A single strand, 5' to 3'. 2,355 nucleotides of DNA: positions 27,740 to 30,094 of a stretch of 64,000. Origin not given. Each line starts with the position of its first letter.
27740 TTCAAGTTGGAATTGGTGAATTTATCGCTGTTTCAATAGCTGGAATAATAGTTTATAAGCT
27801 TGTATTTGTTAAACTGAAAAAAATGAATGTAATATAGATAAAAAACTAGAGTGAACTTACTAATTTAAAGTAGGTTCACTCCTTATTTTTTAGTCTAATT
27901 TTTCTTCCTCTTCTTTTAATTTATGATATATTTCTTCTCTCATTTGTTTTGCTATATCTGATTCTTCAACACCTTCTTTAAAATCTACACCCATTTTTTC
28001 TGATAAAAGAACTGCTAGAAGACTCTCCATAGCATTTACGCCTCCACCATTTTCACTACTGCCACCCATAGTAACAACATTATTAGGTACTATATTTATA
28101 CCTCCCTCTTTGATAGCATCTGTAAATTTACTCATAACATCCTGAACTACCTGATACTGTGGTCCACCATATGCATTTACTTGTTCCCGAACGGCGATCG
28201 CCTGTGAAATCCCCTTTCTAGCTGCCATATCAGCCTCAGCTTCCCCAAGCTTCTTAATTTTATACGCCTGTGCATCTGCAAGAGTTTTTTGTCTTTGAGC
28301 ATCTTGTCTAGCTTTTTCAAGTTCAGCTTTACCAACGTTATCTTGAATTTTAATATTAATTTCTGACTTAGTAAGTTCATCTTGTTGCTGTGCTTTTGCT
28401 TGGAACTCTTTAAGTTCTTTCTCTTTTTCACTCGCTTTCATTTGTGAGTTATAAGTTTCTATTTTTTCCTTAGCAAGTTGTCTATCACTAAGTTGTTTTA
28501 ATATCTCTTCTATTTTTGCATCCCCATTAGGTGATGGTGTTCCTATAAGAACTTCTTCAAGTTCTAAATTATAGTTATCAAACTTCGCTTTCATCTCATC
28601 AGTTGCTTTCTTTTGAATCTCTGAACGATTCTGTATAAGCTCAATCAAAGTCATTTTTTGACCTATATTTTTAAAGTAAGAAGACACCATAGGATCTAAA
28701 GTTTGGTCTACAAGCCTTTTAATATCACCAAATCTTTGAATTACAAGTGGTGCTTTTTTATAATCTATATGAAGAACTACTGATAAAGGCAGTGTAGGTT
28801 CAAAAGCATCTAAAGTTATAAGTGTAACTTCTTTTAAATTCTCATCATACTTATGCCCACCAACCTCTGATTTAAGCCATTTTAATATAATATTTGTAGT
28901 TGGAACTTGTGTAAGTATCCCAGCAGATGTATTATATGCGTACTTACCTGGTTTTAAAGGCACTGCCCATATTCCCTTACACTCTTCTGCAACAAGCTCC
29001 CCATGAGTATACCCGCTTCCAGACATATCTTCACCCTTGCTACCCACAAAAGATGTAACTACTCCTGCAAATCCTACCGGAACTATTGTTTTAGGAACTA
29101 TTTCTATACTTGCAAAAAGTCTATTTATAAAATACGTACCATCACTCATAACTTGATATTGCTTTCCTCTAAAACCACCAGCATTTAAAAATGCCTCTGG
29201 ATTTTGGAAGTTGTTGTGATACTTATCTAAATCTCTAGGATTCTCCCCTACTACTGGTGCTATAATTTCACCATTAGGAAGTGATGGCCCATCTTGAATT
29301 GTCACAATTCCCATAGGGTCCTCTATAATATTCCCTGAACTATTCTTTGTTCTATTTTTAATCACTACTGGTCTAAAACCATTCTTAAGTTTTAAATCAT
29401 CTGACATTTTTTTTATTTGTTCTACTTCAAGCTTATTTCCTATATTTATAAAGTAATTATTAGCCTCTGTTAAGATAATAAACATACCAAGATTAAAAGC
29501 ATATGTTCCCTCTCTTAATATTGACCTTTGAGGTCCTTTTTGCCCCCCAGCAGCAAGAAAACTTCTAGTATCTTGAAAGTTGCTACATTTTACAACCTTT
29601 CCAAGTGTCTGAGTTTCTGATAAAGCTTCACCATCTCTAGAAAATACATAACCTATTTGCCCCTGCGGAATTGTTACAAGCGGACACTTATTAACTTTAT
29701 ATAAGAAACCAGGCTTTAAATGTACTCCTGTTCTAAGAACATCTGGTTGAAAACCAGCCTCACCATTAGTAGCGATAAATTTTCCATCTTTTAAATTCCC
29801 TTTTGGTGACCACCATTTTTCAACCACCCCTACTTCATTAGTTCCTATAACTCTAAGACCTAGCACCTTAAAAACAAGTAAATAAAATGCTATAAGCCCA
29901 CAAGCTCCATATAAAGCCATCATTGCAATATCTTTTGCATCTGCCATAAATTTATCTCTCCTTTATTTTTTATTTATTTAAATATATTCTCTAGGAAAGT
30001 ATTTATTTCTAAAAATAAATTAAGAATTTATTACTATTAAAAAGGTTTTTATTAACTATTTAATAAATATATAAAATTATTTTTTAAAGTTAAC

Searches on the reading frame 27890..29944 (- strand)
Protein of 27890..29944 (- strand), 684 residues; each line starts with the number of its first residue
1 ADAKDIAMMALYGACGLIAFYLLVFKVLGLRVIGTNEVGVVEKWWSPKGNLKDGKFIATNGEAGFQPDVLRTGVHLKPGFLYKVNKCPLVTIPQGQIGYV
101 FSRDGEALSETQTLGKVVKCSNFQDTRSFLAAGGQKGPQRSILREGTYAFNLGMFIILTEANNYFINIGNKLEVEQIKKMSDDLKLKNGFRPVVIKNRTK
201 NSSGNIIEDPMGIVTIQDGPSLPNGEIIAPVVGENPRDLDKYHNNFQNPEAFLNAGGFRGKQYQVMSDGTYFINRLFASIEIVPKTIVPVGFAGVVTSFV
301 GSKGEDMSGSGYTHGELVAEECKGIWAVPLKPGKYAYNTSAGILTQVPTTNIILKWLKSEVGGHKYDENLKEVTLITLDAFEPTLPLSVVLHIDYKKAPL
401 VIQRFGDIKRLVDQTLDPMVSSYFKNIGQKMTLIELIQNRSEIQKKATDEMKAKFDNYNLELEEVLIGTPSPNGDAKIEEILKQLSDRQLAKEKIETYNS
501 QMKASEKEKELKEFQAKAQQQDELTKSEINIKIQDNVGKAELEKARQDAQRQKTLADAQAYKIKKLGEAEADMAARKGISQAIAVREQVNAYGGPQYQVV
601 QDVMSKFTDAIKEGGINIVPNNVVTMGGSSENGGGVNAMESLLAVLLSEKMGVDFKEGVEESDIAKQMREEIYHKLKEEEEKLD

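Call 108: search_protein_families(library=pfam, proteins=[window:27890-29944:-], max_evalue=0.00001)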
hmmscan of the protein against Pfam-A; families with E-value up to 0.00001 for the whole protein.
window:27890-29944:- (684 aa): 1 family
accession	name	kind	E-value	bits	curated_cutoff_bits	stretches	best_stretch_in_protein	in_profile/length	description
PF01145.31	Band_7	-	3.7e-19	69.9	23.6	1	287-502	2-167/176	SPFH domain / Band 7 family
